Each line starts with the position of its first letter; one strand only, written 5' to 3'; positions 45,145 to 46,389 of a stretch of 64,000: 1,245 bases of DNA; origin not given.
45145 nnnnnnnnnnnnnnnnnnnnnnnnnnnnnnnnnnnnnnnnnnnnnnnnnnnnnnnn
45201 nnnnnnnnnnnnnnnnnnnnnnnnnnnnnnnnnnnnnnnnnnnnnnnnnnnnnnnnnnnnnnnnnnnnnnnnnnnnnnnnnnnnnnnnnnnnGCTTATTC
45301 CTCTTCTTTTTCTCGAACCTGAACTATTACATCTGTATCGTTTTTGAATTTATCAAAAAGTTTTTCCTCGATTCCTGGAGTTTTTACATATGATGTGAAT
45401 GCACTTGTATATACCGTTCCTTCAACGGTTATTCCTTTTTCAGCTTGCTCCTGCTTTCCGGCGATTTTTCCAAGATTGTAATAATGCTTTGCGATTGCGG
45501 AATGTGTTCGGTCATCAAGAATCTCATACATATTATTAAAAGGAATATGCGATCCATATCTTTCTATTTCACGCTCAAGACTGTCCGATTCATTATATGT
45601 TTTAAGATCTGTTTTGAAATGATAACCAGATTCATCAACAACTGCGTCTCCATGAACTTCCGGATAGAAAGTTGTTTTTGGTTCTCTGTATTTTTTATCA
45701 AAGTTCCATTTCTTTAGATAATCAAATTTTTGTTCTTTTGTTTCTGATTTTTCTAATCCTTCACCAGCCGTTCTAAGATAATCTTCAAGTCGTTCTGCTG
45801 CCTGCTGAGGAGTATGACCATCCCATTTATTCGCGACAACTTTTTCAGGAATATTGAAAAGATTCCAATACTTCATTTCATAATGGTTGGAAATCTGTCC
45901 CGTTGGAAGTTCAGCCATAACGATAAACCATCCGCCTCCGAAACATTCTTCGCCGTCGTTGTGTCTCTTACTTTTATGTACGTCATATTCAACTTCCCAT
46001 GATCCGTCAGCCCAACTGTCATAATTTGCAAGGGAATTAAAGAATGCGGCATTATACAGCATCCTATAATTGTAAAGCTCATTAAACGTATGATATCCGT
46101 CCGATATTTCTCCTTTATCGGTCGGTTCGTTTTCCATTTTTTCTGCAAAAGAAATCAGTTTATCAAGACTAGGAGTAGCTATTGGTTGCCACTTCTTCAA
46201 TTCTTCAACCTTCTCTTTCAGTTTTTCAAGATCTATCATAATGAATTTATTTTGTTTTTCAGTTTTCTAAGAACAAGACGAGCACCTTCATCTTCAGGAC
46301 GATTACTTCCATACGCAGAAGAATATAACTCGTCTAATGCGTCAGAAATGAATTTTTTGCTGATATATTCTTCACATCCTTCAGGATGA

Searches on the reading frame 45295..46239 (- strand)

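Call 9: search_protein_families(library=pfam, proteins=[window:45295-46239:-], max_evalue=0.01)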
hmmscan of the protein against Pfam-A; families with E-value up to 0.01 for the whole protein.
window:45295-46239:- (314 aa): 1 family
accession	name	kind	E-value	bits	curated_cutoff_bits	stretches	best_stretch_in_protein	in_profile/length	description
PF25311.1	WDGH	-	4.1e-37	126.8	27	1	43-152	1-95/97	WDGH domain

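Call 10: search_protein_families(library=phrogs, proteins=[window:45295-46239:-], max_evalue=0.001)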
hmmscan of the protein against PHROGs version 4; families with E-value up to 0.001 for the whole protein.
window:45295-46239:- (314 aa): 3 families
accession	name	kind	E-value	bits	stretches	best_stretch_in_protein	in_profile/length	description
phrog_3392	-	unknown function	9e-25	89.1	1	37-153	201-302/310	-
phrog_3769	-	unknown function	4.4e-12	47.1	1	38-158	58-163/186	-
phrog_21846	-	unknown function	1.2e-11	45.3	1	37-147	221-340/354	-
